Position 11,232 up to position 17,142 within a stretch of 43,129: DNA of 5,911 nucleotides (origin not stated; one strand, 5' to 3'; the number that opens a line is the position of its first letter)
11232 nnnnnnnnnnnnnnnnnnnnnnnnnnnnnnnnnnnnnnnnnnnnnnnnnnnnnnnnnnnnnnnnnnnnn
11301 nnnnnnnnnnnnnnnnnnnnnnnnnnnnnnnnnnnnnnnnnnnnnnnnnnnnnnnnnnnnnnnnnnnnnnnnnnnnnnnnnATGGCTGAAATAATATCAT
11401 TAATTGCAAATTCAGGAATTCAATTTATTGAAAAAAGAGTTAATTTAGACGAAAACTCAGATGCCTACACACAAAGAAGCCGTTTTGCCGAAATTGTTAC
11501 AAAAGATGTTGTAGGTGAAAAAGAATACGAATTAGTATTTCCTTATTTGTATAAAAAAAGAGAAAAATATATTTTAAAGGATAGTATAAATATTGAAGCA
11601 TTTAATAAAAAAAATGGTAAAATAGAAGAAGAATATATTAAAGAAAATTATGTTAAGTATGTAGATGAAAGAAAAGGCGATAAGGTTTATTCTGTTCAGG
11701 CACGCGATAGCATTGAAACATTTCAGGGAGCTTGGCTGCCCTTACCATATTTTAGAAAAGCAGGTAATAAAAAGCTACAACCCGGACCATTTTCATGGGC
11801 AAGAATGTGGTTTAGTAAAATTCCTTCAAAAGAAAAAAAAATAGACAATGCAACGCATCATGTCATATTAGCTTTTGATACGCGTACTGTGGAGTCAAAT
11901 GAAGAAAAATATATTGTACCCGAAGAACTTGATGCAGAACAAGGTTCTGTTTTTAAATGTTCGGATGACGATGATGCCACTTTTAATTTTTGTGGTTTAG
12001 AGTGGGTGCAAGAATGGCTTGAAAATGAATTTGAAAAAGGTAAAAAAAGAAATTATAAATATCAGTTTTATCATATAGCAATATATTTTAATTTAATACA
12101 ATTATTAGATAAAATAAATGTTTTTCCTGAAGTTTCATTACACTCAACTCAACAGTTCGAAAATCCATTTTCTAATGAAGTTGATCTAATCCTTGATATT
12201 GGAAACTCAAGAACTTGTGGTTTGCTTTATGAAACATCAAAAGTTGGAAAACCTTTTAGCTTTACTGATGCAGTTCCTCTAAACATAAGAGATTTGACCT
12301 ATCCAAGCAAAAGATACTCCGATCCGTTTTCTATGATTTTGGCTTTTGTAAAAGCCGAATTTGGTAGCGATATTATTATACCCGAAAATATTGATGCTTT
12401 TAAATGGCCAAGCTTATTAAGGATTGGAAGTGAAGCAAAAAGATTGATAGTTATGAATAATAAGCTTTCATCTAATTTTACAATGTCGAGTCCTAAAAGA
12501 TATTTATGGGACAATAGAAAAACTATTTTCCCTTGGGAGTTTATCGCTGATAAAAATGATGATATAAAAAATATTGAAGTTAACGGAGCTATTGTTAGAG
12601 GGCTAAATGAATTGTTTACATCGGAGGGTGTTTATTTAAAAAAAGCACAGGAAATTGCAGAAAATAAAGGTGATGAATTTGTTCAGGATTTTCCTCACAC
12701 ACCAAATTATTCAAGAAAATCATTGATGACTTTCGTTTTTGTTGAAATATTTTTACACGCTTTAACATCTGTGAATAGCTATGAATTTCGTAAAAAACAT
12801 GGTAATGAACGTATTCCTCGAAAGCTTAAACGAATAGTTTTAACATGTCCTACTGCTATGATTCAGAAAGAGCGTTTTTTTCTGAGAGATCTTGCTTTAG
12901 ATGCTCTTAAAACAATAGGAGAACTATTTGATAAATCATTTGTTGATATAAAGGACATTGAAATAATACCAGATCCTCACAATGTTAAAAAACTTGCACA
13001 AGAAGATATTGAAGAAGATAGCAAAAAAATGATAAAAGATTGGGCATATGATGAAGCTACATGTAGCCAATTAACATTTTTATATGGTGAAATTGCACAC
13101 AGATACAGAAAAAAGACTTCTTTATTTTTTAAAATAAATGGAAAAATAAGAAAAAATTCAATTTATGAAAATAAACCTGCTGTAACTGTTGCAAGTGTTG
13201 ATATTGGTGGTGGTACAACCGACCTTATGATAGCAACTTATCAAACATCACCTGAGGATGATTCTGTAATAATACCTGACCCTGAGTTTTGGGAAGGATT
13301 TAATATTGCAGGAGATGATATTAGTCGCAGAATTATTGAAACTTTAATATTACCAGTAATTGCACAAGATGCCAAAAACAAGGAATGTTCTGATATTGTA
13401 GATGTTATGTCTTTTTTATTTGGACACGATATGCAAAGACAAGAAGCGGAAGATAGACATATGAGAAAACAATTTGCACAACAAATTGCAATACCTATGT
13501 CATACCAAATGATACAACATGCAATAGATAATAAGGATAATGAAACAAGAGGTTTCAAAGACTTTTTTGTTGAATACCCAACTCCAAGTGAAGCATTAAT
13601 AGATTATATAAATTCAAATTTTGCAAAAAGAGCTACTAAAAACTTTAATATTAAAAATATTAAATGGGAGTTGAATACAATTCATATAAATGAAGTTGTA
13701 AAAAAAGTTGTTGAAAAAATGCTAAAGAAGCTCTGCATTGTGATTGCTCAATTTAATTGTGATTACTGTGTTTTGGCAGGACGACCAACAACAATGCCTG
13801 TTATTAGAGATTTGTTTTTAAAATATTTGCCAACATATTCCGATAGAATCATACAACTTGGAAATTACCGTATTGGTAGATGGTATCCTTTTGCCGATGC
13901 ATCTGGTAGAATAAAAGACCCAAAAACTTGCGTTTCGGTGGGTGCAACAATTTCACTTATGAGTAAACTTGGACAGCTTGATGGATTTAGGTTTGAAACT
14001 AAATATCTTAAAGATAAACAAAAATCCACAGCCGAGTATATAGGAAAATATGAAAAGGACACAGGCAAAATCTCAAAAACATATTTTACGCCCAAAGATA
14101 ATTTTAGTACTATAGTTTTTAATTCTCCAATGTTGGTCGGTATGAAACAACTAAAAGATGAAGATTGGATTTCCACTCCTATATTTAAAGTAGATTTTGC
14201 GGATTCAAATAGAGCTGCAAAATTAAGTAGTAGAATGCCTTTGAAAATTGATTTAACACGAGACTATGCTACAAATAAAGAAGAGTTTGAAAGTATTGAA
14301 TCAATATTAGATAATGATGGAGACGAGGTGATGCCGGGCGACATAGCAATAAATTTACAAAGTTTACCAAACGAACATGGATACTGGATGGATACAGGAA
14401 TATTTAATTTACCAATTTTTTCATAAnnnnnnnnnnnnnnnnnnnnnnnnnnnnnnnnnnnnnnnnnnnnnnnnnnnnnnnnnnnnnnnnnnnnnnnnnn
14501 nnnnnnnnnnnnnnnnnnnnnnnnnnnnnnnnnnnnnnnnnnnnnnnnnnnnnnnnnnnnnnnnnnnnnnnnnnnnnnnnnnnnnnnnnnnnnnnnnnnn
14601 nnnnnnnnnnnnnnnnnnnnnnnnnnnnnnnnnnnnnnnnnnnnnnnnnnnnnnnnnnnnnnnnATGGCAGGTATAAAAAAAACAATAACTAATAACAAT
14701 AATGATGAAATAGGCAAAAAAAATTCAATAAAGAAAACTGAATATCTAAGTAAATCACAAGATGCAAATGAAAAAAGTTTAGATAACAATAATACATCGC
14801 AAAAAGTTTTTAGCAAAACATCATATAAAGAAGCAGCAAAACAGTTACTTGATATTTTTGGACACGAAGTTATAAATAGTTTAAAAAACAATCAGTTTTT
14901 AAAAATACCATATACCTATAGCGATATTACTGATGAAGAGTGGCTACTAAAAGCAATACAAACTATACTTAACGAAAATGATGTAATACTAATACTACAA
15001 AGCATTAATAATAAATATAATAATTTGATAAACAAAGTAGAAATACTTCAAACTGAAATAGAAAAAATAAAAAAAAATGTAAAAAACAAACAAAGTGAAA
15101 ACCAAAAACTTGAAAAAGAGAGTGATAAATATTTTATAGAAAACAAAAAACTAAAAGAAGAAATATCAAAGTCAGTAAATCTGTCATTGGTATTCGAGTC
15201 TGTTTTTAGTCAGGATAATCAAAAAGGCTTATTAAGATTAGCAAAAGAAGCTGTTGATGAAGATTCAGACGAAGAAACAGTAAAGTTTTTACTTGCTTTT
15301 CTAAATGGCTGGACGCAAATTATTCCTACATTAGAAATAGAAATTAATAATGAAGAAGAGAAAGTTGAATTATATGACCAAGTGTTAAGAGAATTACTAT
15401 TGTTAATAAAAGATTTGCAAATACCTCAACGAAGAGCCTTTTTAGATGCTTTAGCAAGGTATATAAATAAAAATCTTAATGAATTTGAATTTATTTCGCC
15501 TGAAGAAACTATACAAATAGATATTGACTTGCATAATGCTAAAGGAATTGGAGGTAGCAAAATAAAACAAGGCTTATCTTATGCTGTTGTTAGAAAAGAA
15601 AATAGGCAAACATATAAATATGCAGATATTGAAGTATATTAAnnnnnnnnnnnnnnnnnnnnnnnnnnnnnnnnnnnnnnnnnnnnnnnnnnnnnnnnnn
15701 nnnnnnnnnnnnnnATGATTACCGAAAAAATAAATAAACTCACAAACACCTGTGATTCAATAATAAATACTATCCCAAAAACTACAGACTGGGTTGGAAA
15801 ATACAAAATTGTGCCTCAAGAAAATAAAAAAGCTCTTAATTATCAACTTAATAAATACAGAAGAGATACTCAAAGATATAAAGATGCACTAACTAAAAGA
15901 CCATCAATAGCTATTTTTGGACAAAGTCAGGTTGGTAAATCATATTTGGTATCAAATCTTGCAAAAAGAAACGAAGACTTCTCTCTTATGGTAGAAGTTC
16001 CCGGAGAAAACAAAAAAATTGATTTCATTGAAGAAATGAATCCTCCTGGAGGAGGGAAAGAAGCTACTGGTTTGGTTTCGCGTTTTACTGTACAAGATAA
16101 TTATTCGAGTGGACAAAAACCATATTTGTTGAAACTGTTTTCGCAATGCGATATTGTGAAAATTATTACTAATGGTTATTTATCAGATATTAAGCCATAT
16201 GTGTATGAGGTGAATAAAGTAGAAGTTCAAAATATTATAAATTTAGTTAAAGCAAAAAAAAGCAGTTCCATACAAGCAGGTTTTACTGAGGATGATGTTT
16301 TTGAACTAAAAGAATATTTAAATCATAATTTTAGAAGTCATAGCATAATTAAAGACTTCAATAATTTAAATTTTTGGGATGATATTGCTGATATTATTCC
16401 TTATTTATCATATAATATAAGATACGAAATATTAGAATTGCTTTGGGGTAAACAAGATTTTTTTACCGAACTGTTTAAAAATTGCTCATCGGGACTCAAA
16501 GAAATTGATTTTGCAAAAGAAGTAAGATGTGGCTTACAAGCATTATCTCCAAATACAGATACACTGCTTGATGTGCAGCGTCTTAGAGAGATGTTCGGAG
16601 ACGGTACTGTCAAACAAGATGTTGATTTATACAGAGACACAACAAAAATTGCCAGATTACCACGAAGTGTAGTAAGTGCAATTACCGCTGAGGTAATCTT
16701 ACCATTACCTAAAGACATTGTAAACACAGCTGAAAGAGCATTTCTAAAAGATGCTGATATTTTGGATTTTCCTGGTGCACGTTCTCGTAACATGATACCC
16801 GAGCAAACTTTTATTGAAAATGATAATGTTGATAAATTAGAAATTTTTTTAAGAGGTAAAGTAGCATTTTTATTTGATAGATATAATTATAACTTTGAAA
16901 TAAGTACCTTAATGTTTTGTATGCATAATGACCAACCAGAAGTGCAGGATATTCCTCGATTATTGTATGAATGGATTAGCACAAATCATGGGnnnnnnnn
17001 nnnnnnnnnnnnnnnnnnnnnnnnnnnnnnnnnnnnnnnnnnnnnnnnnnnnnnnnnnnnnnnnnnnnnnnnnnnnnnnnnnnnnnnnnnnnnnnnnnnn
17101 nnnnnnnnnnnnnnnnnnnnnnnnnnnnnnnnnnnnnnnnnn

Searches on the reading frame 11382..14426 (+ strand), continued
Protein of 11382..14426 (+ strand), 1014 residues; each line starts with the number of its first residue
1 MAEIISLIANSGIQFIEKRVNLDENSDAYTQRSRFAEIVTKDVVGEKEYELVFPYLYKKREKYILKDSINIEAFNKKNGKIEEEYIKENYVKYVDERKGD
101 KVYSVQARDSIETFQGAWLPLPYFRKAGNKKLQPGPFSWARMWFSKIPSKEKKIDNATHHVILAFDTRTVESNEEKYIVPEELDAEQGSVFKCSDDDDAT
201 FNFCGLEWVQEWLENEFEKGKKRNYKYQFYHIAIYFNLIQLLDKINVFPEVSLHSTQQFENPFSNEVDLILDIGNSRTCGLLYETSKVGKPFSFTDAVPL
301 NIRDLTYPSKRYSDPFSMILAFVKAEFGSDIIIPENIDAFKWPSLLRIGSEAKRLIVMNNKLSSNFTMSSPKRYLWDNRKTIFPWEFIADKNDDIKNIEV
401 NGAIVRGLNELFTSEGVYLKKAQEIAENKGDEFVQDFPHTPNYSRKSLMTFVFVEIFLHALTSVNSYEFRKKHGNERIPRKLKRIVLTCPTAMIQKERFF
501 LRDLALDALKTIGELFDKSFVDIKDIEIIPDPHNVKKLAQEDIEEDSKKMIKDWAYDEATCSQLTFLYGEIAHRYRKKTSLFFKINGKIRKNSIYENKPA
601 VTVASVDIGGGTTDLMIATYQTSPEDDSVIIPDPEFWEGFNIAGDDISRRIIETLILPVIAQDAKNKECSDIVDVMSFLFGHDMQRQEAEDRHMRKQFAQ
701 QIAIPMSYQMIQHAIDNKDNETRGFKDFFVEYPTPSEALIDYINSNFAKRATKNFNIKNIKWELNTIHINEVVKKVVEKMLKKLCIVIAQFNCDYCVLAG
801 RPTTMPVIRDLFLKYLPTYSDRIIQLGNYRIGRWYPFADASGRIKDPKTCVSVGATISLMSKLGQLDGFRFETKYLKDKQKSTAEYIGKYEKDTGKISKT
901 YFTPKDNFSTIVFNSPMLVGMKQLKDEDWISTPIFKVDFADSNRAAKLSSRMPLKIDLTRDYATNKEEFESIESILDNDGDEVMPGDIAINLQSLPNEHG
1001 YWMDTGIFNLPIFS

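Call 67: find_encoding_contigs(protein=P0229, flank=10000, max_places=1)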
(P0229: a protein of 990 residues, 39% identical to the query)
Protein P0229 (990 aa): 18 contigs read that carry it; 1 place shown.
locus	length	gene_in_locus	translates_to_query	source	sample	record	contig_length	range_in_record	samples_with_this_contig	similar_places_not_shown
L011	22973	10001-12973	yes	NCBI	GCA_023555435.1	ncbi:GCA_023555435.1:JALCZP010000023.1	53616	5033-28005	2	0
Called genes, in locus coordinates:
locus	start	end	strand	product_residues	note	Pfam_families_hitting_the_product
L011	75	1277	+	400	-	PF17293:Arm-DNA-bind_5, PF13102:Phage_int_SAM_5, PF00589:Phage_integrase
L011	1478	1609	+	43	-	-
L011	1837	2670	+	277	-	-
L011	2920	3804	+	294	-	-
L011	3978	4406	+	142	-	PF08837:DUF1810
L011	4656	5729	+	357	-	-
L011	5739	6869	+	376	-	-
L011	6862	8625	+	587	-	-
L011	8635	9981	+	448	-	PF08239:SH3_3 (weak)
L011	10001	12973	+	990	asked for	PF07520:SrfB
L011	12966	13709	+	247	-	-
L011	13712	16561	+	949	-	PF10139:Virul_Fac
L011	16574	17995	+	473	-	PF00082:Peptidase_S8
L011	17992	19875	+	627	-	-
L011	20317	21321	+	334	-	-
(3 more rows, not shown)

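Call 89: find_encoding_contigs(protein=P0220, flank=10000, max_places=1)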
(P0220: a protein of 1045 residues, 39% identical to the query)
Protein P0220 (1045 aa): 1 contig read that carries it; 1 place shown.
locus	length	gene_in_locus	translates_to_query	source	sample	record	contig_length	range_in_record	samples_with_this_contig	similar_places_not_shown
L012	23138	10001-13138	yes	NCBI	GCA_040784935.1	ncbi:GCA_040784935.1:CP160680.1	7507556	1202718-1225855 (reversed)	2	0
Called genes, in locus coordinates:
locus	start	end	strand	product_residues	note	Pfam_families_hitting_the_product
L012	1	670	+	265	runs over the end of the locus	-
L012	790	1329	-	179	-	PF21857:DUF6913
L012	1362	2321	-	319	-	PF03255:ACCA, PF01039:Carboxyl_trans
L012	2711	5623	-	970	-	PF00512:HisKA, PF02518:HATPase_c, PF00072:Response_reg, PF00211:Guanylate_cyc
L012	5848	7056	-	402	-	PF00027:cNMP_binding, PF07228:SpoIIE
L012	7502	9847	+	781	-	PF00656:Peptidase_C14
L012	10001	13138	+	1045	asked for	PF07520:SrfB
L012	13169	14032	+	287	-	-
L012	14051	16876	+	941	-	PF10139:Virul_Fac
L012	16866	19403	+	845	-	PF00082:Peptidase_S8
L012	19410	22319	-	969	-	-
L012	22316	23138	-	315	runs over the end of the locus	PF13191:AAA_16 (faint), PF00004:AAA, PF07724:AAA_2, PF07728:AAA_5, PF13401:AAA_22 (weak)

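Call 90: find_encoding_contigs(protein=P0235, flank=10000, max_places=1)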
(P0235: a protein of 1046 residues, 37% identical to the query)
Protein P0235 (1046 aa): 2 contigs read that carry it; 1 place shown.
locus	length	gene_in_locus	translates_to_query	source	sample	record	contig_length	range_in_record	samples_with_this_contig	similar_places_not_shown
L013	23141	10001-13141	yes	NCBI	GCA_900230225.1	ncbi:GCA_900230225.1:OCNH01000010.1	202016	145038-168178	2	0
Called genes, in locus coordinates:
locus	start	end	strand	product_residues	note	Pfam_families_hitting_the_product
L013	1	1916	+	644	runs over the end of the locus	PF07696:7TMR-DISMED2, PF07695:7TMR-DISM_7TM, PF07730:HisKA_3 (weak), PF02518:HATPase_c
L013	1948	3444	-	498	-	-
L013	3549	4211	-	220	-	PF00072:Response_reg, PF00196:GerE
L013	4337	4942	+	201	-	-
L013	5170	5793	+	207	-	-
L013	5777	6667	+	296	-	-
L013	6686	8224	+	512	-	PF00112:Peptidase_C1 (weak)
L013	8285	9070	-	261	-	-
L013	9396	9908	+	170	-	-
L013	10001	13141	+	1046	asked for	PF07520:SrfB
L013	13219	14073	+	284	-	-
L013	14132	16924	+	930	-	PF10139:Virul_Fac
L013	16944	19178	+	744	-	PF00082:Peptidase_S8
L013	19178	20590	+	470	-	-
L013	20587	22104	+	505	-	-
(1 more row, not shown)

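Call 91: find_encoding_contigs(protein=P0217, flank=10000, max_places=1)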
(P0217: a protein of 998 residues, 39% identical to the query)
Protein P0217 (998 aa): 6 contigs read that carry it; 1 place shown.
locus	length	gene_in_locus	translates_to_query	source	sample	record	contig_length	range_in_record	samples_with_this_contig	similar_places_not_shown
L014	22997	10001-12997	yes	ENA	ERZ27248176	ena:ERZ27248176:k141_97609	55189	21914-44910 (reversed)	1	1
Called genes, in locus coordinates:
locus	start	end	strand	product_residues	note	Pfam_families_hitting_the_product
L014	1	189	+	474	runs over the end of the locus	PF00072:Response_reg, PF00158:Sigma54_activat, PF14532:Sigma54_activ_2, PF07728:AAA_5 (faint), PF25601:AAA_lid_14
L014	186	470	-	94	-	PF01649:Ribosomal_S20p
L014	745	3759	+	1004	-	PF02743:dCache_1, PF21623:HK_sensor_dom_bact, PF00989:PAS, PF13426:PAS_9, PF00512:HisKA, PF02518:HATPase_c, PF00072:Response_reg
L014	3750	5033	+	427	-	PF00072:Response_reg, PF00211:Guanylate_cyc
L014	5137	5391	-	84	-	-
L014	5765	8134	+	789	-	PF00082:Peptidase_S8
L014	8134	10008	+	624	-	-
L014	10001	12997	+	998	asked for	PF07520:SrfB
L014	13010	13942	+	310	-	-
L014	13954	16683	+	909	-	PF10139:Virul_Fac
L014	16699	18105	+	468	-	-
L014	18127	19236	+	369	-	PF16868:NMT1_3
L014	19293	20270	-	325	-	PF04392:ABC_sub_bind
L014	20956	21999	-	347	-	PF04392:ABC_sub_bind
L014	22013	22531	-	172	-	PF00565:SNase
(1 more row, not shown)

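Call 99: search_dna_similar(query=window:11382-14426:+, collection=phages, mode=protein, max_rows=10)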
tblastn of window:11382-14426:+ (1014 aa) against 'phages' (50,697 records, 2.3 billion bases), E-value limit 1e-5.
No match.
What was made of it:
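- Tried and rejected: SrfB is absent from phage genomes (call 99).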

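Call 101: find_related_loci(query=A6, collection=metagenome_contigs, flank=10000)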
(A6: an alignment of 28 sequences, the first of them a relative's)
Query A6 (1014 aa) in metagenome_contigs; peptide patterns used: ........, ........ (x = any residue, [..] = any of these).
600 stretches matched a pattern (row limit reached: there are more); 20 encode a relative of the query (tblastn E <= 1e-3); 20 distinct loci.
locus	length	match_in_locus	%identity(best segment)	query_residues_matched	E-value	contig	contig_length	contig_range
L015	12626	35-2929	44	33-1013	0e+0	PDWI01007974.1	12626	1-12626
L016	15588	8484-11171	31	98-1010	9e-144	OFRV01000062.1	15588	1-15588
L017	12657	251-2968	30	100-1011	1e-138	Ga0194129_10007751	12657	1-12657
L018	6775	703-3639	29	2-1009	2e-137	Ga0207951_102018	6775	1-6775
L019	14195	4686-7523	32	95-1008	4e-136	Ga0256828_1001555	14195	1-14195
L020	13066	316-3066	31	100-1010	7e-131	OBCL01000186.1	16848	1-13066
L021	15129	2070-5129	31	6-1010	5e-131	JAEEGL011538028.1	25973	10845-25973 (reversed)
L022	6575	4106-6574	30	1-857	2e-119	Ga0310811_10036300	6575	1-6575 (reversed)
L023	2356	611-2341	38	5-595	6e-116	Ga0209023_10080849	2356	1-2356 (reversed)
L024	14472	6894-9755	29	80-1006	1e-106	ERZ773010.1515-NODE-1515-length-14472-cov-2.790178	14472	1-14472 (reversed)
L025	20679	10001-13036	27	3-1006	1e-104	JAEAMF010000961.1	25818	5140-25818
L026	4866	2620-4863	31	6-769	1e-88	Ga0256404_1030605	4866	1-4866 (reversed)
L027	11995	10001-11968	32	103-744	3e-87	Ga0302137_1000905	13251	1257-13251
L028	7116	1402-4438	34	6-1010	9e-121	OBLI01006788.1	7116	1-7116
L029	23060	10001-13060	31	6-1010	4e-125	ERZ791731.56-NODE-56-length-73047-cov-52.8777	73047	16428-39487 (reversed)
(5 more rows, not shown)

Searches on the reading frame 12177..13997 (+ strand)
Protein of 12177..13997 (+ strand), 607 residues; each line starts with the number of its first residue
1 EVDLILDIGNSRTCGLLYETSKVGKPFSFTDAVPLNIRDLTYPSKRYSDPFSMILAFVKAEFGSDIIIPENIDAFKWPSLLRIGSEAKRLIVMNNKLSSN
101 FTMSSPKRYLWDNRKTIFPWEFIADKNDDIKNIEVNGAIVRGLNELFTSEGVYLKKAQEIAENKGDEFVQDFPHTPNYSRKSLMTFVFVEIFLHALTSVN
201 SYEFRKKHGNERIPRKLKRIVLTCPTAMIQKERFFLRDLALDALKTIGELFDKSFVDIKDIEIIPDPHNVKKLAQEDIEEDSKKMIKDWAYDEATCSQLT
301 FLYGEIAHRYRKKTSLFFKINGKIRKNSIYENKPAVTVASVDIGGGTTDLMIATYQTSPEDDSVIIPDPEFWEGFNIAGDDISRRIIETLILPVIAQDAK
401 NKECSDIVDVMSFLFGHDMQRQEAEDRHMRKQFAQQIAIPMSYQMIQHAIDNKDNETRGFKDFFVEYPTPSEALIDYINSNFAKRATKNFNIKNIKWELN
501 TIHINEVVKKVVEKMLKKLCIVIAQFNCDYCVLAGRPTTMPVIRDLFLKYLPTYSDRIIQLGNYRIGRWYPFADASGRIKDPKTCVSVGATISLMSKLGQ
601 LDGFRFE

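Call 88: search_protein_families(library=pfam, proteins=[window:12177-13997:+], max_evalue=5)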
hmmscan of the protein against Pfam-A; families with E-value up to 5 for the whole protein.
seq(607 aa): 2 families
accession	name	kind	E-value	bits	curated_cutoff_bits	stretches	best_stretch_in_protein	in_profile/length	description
PF07520.16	SrfB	-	3.3e-148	495.9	27.1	1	1-606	249-839/992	Virulence factor SrfB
PF14450.12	FtsA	-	0.069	13.9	31.8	1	340-355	2-17/127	Cell division protein FtsA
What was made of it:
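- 11382..14426 (+): SrfB. A large ATPase-like protein with actin/Hsp70-type phosphate-1, phosphate-2 and adenosine motifs (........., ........, LAGRPT). Proposed core partner of the module. Only a weak FtsA match at the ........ motif, E 0.069 (call 88).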

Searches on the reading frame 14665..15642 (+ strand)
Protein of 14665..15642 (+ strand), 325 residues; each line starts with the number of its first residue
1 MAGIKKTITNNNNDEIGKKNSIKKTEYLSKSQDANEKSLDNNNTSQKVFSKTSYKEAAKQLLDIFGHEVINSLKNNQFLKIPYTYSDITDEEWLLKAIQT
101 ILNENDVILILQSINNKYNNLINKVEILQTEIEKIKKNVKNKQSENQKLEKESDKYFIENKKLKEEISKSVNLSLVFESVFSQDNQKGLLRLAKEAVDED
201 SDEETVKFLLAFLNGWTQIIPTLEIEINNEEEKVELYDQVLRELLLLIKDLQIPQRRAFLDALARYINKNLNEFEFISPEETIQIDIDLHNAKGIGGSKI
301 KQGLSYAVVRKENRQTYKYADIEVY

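Call 8: search_protein_families(library=pfam, proteins=[window:14665-15642:+], max_evalue=0.01)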
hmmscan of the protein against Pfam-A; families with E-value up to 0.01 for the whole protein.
window:14665-15642:+ (325 aa): 1 family
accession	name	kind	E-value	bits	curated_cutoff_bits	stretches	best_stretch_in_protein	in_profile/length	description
PF06005.17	ZapB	-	0.0043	17.9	31.5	1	111-166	6-54/71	Cell division protein ZapB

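Call 22: search_protein_families(library=padloc, proteins=[window:14665-15642:+], max_evalue=0.001)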
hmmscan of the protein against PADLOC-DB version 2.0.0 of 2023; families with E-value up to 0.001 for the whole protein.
window:14665-15642:+ (325 aa): 0 families

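Call 88: search_protein_families(library=pfam, proteins=[window:14665-15642:+], max_evalue=5)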
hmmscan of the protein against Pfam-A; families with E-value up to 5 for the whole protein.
window:14665-15642:+ (325 aa): 6 families
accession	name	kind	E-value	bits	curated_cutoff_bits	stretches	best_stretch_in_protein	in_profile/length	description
PF06005.17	ZapB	-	0.0043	17.9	31.5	1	111-166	6-54/71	Cell division protein ZapB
PF05531.17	NPV_P10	-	0.061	14.3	29.8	1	110-154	5-49/75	Nucleopolyhedrovirus P10 protein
PF07405.16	DUF1506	-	0.1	13.2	25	1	37-89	33-89/127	Protein of unknown function (DUF1506)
PF12958.12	DUF3847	-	0.44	11.1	40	1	125-155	2-32/81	Protein of unknown function (DUF3847)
PF19111.5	DUF5798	-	0.81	10.4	27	1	111-155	10-54/89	Family of unknown function (DUF5798)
PF13935.11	Ead_Ea22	-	1.5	9.8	27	1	73-167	56-127/139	Ead/Ea22-like protein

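Call 94: search_protein_families(library=ncbifam, proteins=[window:14665-15642:+], max_evalue=0.01)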
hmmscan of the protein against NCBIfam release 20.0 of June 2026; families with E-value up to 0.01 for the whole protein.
window:14665-15642:+ (325 aa): 0 families
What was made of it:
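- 14665..15642 (+): Conserved coiled-coil protein of about 325 aa, encoded between srfB and srfC in Bacteroidota-type loci. No family match (calls 8, 94).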

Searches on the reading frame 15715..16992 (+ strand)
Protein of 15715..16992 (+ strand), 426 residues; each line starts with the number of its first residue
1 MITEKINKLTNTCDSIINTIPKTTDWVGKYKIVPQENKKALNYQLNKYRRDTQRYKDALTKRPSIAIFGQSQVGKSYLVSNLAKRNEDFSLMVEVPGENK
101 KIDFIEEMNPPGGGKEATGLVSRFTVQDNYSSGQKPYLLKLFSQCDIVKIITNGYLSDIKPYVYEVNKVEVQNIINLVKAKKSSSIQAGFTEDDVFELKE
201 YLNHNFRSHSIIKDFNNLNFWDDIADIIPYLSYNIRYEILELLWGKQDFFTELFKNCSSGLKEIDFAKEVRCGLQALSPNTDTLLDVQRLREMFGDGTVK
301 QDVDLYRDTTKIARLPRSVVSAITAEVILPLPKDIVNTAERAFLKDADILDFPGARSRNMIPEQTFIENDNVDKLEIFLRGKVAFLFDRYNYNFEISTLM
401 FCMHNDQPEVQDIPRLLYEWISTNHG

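Call 88: search_protein_families(library=pfam, proteins=[window:15715-16992:+], max_evalue=5)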
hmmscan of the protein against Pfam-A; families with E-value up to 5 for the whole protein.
seq(426 aa): 8 families
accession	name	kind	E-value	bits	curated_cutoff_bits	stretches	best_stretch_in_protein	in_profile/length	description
PF10139.14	Virul_Fac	-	4.3e-95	320.2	28.1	1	35-426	16-410/878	Putative bacterial virulence factor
PF13401.12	AAA_22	-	0.00059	20.6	27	1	62-108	5-54/130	AAA domain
PF01926.29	MMR_HSR1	-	0.0031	18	21.9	1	65-86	2-23/113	50S ribosome-binding GTPase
PF02263.25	GBP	-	0.014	15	21.1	1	65-110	24-69/264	Guanylate-binding protein, N-terminal domain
PF03193.22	RsgA_GTPase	-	0.09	13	30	1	39-85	80-129/174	RsgA GTPase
PF13173.12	AAA_14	-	0.12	12.8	27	1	62-92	2-32/129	AAA domain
PF13191.12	AAA_16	-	0.19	12.6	32.6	1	55-87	16-49/167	AAA ATPase domain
PF00006.31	ATP-synt_ab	-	0.19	11.8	29.5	1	65-110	17-65/213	ATP synthase alpha/beta family, nucleotide-binding domain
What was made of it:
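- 15715..18543 (+): SrfC. A P-loop NTPase (Walker A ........) with weak GTPase-like P-loop matches. Proposed core partner of the module. MMR_HSR1 0.003 and GBP 0.014 at the P-loop (call 88).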
